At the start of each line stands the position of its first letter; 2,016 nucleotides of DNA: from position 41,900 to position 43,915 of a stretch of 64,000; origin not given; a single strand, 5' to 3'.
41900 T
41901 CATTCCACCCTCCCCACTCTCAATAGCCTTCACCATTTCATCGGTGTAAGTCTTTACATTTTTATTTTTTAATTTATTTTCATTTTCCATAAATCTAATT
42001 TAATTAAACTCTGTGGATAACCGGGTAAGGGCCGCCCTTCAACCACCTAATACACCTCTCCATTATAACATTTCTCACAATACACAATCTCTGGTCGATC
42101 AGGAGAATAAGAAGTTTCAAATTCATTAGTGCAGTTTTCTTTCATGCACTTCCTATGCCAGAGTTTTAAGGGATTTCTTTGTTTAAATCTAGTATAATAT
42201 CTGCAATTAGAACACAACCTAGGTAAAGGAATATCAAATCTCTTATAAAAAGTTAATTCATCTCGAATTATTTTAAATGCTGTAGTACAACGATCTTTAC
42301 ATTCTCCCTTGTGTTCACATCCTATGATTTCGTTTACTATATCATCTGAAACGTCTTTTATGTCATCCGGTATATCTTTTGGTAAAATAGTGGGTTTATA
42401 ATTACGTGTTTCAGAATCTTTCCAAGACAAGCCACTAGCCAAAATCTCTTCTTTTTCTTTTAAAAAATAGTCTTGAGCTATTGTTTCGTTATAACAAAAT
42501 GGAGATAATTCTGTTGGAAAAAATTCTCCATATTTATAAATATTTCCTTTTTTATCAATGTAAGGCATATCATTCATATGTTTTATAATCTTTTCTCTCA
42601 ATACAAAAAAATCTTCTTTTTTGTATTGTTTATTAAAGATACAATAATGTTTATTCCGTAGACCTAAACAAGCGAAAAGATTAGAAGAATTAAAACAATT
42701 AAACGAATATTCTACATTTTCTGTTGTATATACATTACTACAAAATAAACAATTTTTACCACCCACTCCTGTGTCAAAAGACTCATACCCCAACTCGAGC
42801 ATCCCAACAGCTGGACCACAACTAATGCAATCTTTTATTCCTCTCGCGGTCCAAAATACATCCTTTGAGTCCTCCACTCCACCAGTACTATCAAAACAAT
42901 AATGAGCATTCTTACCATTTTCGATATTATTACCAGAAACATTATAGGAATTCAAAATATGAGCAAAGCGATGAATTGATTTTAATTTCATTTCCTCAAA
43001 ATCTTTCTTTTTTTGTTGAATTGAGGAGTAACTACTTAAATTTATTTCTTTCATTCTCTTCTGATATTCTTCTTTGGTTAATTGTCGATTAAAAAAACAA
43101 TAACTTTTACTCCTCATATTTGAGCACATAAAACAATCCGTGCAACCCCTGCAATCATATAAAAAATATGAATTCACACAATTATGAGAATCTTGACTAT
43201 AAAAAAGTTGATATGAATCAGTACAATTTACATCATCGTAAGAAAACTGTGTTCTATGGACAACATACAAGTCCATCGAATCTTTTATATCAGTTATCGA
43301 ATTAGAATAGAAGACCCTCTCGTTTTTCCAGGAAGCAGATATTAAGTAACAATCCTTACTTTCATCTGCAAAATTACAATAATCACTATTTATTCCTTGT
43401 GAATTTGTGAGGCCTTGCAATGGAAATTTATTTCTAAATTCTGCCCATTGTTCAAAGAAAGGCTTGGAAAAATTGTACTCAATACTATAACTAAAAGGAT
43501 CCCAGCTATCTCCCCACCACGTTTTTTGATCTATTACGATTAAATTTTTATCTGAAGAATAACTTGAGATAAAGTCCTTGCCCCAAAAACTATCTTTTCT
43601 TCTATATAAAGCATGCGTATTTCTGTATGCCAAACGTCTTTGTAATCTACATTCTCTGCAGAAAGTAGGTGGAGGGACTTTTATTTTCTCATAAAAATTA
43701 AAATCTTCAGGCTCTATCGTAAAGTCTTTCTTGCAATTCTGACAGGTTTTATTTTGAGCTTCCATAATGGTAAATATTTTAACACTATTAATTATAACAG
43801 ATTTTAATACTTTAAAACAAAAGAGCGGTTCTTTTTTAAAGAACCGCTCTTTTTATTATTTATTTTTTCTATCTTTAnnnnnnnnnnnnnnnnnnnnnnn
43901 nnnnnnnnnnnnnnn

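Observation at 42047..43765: Paralogous ~560-aa Cys-rich proteins with matching zinc-ribbon-like end modules (copy 1)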

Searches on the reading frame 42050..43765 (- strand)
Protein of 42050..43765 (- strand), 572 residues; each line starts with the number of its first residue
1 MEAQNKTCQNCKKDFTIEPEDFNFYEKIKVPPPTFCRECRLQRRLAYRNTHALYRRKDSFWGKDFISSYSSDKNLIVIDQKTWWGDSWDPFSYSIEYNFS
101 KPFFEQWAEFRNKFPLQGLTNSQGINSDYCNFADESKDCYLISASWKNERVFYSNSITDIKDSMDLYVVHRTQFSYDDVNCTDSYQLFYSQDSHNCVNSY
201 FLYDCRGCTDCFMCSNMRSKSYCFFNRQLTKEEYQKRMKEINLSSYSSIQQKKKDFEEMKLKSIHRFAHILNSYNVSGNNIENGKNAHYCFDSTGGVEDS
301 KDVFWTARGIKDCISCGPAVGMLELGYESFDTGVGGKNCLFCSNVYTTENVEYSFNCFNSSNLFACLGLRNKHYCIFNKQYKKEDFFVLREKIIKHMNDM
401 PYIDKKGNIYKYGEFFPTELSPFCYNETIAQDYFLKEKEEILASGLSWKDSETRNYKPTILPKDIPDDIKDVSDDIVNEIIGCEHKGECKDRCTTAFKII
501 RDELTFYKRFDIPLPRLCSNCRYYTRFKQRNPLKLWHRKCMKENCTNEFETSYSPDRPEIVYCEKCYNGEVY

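Call 4: search_protein_families(library=pfam, proteins=[window:42050-43765:-], max_evalue=1)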
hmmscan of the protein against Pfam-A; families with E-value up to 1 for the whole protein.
window:42050-43765:- (572 aa): 1 family
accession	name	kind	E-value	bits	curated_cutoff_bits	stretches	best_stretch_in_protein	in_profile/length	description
PF14952.11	zf-tcix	-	0.42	10.7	31.2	1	305-318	5-18/42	Putative treble-clef, zinc-finger, Zn-binding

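Call 5: search_protein_families(library=ncbifam, proteins=[window:42050-43765:-], max_evalue=1)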
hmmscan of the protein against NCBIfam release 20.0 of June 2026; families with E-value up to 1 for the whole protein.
window:42050-43765:- (572 aa): 0 families

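Call 6: find_homologous_proteins(query=window:42050-43765:-)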
Query window:42050-43765:- (572 aa): 6298 proteins with E <= 0.001 among 8000 candidates; the best 120 are listed.
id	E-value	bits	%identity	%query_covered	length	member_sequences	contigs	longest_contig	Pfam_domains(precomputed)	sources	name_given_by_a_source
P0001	0.0e+0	1364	100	100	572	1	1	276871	-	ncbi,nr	ncbi:MAG: hypothetical protein NDI62_00380 [Burkholderiales bacterium]|nr:hypothetical protein [Burk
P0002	0.0e+0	1075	77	100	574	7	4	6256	-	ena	-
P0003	2.1e-292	989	71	100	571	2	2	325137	-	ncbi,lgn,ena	-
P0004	3.3e-284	962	69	100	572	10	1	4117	-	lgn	-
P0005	5.6e-281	952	68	100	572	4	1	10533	-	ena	-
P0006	8.4e-281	951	69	100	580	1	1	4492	-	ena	-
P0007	1.5e-278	944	68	100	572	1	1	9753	-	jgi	-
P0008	1.7e-278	943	67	100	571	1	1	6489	-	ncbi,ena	-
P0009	1.4e-277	940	68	100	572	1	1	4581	-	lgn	-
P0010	2.4e-277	940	67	100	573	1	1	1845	-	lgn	-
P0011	2.1e-272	923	67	100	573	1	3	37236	-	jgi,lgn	jgi:hypothetical protein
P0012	1.9e-270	917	67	100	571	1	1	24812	-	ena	-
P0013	1.7e-268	910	65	100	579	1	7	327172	-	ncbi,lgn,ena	-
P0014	2.1e-268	910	66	100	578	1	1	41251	-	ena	-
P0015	3.0e-268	910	66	100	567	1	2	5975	-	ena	-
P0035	2.1e-252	857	63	100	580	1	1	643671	-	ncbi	ncbi:MAG: hypothetical protein R3B64_02395 [Candidatus Paceibacterota bacterium]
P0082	3.6e-219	748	57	100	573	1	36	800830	-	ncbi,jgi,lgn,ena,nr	ncbi:MAG: hypothetical protein US04_C0001G0686 [Candidatus Nomurabacteria bacterium GW2011_GWD2_36_1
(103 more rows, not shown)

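Call 7: search_solved_structures(query=window:42050-43765:-, max_evalue=10)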
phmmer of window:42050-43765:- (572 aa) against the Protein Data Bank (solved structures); distinct sequences matched with E-value up to 10: 3.
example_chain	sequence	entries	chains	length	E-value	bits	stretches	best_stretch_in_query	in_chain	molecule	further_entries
1ctl_A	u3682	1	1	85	0.59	12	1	523-568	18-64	AVIAN CYSTEINE RICH PROTEIN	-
3t4r_A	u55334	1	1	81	0.89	11.4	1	436-475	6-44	Phosphoprotein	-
4tps_B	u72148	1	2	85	1.9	10.3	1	86-142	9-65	Chromosomal replication initiator protein DnaA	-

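Call 14: find_encoding_contigs(protein=P0082, flank=6000, max_places=2)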
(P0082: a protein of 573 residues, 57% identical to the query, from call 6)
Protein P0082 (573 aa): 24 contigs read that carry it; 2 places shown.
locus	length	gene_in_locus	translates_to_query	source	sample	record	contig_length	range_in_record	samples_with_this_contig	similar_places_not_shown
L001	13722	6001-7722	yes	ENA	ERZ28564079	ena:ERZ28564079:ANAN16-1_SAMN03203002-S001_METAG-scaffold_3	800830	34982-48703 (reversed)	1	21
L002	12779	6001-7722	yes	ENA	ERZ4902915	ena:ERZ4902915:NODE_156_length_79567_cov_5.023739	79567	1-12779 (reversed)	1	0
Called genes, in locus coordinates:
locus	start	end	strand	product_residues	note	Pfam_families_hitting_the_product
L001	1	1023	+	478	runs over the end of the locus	PF04041:Glyco_hydro_130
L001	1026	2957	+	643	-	PF04041:Glyco_hydro_130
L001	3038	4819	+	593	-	PF00664:ABC_membrane, PF00005:ABC_tran, PF02463:SMC_N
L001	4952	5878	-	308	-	PF03741:TerC, PF04332:DUF475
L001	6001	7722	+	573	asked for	-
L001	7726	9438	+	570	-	-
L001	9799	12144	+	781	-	PF03477:ATP-cone, PF17975:RNR_Alpha, PF21995:RNR-II_ins_dom, PF02867:Ribonuc_red_lgC (faint)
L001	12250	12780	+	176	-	PF07155:ECF-ribofla_trS (weak)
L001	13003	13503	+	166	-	PF14478:DUF4430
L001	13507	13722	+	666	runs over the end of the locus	-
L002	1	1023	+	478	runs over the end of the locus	PF04041:Glyco_hydro_130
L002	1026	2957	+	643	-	PF04041:Glyco_hydro_130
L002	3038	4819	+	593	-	PF00664:ABC_membrane, PF00005:ABC_tran, PF02463:SMC_N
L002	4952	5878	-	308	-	PF03741:TerC, PF04332:DUF475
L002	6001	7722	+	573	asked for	-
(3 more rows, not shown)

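Call 15: find_encoding_contigs(protein=P0035, flank=6000, max_places=2)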
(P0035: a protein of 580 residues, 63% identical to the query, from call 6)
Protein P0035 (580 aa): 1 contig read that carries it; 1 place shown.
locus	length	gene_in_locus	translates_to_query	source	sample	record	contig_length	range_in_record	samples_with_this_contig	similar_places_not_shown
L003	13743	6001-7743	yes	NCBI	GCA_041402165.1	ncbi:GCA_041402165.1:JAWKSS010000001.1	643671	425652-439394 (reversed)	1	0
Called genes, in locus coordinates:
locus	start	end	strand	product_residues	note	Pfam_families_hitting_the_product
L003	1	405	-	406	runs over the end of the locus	PF00091:Tubulin, PF12327:FtsZ_C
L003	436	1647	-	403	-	PF06723:MreB_Mbl (faint), PF02491:SHS2_FTSA, PF11104:PilM_2 (weak), PF14450:FtsA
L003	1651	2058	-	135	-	PF02130:YbeY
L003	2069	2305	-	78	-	-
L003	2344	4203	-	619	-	-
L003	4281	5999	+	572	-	-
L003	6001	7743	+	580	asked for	-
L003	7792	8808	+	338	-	PF00022:Actin, PF06723:MreB_Mbl, PF25216:Volactin, PF00012:HSP70, PF14450:FtsA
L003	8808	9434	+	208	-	PF13177:DNA_pol3_delta2 (weak)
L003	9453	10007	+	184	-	PF01765:RRF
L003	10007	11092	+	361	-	PF02163:Peptidase_M50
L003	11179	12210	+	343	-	PF04545:Sigma70_r4, PF05066:HARE-HTH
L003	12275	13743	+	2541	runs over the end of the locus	-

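Call 18: predict_structure(alignment_id=A1)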
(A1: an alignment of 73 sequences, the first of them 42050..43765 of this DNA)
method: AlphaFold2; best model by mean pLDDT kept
length: 572 residues; sequences in the alignment: 73
mean_pLDDT: 82.0   pTM: 0.84
mean pLDDT of the five models: 82.0, 78.4, 77.9, 73.8, 73.5
residues with pLDDT >= 90: 227; 70-90: 219; 50-70: 124; < 50: 2
segments of 3 or more residues with pLDDT < 50: none
pLDDT, mean of each block of 10 residues (from residue 1): 93 93 91 93 90 90 92 91 86 94 95 90 64 69 69 70 65 62 60 67 68 65 82 89 90 87 75 66 71 66 67 71 69 67 72 73 68 87 94 96 95 94 93 91 92 84 95 96 90 90 90 90 82 85 92 84 86 59
secondary structure, 60 per line:
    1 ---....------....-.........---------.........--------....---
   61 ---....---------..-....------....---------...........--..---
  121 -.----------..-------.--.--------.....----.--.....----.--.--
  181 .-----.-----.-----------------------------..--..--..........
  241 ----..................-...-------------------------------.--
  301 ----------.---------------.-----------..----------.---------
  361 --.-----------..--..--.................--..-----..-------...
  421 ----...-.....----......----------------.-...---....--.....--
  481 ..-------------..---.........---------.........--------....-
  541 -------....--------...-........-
elements in order: E4-7 E14-17 H19-27 H37-45 E54-57 E64-67 H80-83 H90-93 H103-113 E154-158 E166-170 H231-240 H246-262 E264-266 H383-399 H429-433 H438-443 H474-478 H501-509 H519-527 E536-539 E548-551 E560-562 H564-571

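Call 25: search_protein_representatives(alignment_id=A1)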
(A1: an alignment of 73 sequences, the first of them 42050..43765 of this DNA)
Query: 73 sequences, 579 profile positions. Proteins with E-value up to 0.001 (for the whole library): 5098; up to 1e-10: 3828; up to 1e-30: 2272. The best 150 are listed.
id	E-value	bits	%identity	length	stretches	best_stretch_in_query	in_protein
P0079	1.7e-265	898.8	-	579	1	2-578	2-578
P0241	2.5e-253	858.6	-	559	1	4-578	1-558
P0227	1.6e-242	822.9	-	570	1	4-578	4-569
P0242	7.2e-230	781.2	-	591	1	4-579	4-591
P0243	4.8e-224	761.9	-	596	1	1-578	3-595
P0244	2.5e-220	749.7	-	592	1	3-579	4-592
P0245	2.2e-218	743.2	-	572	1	2-579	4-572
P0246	2.0e-216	736.8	-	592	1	1-579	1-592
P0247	7.2e-216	734.9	-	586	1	1-578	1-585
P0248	3.6e-215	732.6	-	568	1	3-579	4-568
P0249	7.1e-215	731.7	-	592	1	1-579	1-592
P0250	5.7e-213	725.4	-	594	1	1-579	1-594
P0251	5.0e-212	722.3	-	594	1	1-577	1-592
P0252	7.0e-212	721.8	-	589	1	6-578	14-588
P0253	3.8e-211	719.4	-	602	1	2-579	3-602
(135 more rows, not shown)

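Call 30: find_related_loci(query=A1, collection=genome_contigs, flank=6000)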
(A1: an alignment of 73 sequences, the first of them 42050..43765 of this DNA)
Query A1 (572 aa) in genome_contigs; peptide patterns used: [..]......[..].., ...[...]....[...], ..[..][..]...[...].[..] (x = any residue, [..] = any of these).
598 stretches matched a pattern (row limit reached: there are more); 584 encode a relative of the query (tblastn E <= 1e-3); the best 80 are kept; 80 distinct loci.
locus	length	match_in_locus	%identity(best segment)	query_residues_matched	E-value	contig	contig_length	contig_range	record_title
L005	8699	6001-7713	65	1-571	0e+0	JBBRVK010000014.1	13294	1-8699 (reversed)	MAG: Candidatus Paceibacteria bacterium isolate La3_metabat2.146 La3_metabat2.146_K_2825799_L_13294_cov_20.9637, whole g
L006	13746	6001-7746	56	2-572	0e+0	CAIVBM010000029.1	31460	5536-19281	uncultured bacterium isolate AM-lipid-01-D10_bin-0933 genome assembly, contig: bin-0933:29/54, whole genome shotgun sequ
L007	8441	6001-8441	54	1-571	0e+0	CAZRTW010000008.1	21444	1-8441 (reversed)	MAG TPA_asm: uncultured Candidatus Saccharibacteria bacterium isolate SRP286056_co3_166 genome assembly, contig: NODE_22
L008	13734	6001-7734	53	4-571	0e+0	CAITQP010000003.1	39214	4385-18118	uncultured bacterium isolate Ki1-1-6m_bin-1343 genome assembly, contig: bin-1343:03/16, whole genome shotgun sequence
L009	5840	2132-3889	54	3-572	0e+0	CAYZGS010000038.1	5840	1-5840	MAG TPA_asm: uncultured Candidatus Saccharibacteria bacterium isolate SRP062349_co1_62 genome assembly, contig: NODE_462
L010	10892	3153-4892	55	4-572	0e+0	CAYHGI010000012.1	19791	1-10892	MAG TPA_asm: uncultured Candidatus Saccharibacteria bacterium isolate ERP119705_co12_309 genome assembly, contig: NODE_3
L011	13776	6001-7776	51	1-571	0e+0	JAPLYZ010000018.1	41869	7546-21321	MAG: Candidatus Staskawiczbacteria bacterium isolate LacPavin_0920_WC70_MAG_39_33 LacPavin_0920_WC70_scaffold_291409, wh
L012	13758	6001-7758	52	1-571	0e+0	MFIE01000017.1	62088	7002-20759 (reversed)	MAG: Candidatus Giovannonibacteria bacterium RIFCSPLOWO2_01_FULL_46_13 rifcsplowo2_01_scaffold_3912, whole genome shotgu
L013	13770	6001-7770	51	1-571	0e+0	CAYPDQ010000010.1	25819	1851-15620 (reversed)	MAG TPA_asm: uncultured Candidatus Saccharibacteria bacterium isolate SRP093762_co1_57 genome assembly, contig: NODE_114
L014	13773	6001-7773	47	1-571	0e+0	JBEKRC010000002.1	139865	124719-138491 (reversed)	MAG: Minisyncoccia bacterium isolate SPRUCE 501 SPRUCE_501_2, whole genome shotgun sequence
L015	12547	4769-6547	49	4-571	0e+0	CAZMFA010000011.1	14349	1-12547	MAG TPA_asm: uncultured Candidatus Saccharibacteria bacterium isolate SRP271791_co2_64 genome assembly, contig: NODE_104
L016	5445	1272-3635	50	1-571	0e+0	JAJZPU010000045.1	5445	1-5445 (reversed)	MAG: bacterium isolate SKS1.bin17 NODE_26527_length_5445_cov_2.701580, whole genome shotgun sequence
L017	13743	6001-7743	52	1-572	0e+0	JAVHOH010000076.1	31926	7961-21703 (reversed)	MAG: Candidatus Paceibacterota bacterium isolate WB02no19_35_22 NODE_480_length_31926_cov_14.352483, whole genome shotgu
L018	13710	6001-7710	50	1-572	0e+0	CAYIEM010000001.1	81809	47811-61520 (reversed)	MAG TPA_asm: uncultured Candidatus Saccharibacteria bacterium isolate ERP119705_co1_285 genome assembly, contig: NODE_17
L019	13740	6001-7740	50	4-572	0e+0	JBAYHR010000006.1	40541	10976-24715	MAG: Candidatus Paceibacterota bacterium isolate SO_2016_GW1_154 scaffold01832_OW334_2016, whole genome shotgun sequence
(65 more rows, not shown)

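Call 32: fold_search(model_id=the predicted structure, library=pdb)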
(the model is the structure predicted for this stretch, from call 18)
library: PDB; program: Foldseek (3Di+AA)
matches with E <= 10: 3; with E <= 0.001: 0
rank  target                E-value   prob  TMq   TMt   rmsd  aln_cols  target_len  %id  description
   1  1j2x_A                6.3e+00  0.09  0.04  0.26   7.3        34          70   15  Crystal structure of RAP74 C-terminal domain complexed with FCP1 C-terminal peptide (released 2003-01-30)
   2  9klt                  7.8e+00  0.01  0.05  0.20   9.5        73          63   12  Crystal structure of a Streptococcal protein G B1 mutant (released 2026-01-28)
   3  3du5_A                9.6e+00  0.01  0.04  0.04  22.6       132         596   14  Structure of the catalytic subunit of telomerase, TERT (released 2008-08-26)

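Call 38: search_protein_families(library=pfam, alignment_id=A1, max_evalue=0.01)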
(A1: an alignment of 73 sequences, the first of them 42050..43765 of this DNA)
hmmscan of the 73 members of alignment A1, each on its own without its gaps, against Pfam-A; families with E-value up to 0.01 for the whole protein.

A. member 1, window:42050-43765:- (572 aa): 0 families

B. families by the number of members that match (of 73 scanned): 6 families
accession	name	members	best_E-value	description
PF13451.12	zf_Tbcl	21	3.7e-06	Probable treble clef domain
PF23477.1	zf_Tbcl_2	4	2.2e-05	Probable treble clef zinc finger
PF03966.22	Trm112p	2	0.00066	Trm112p-like protein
PF09606.15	Med15_N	1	0.0069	ARC105/Med15 mediator subunit N-terminal KIX domain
PF16846.10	Cep3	1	0.0076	Centromere DNA-binding protein complex CBF3 subunit B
PF09851.14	SHOCT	1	0.0094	Short C-terminal domain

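Call 41: search_protein_families(library=padloc, proteins=[window:42050-43765:-], max_evalue=0.01)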
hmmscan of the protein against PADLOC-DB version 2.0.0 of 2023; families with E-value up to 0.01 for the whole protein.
window:42050-43765:- (572 aa): 0 families

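Call 42: search_protein_families(library=phrogs, proteins=[window:42050-43765:-], max_evalue=0.01)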
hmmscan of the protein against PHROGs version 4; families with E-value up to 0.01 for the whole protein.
window:42050-43765:- (572 aa): 0 families

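Call 43: find_related_loci(query=A1, collection=viral_contigs, flank=5000)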
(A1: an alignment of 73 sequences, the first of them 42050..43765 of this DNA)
Query A1 (572 aa) in viral_contigs; peptide patterns used: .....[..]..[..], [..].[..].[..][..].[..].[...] (x = any residue, [..] = any of these).
42 stretches matched a pattern, but none encodes a relative of the query by tblastn (E <= 1e-3).
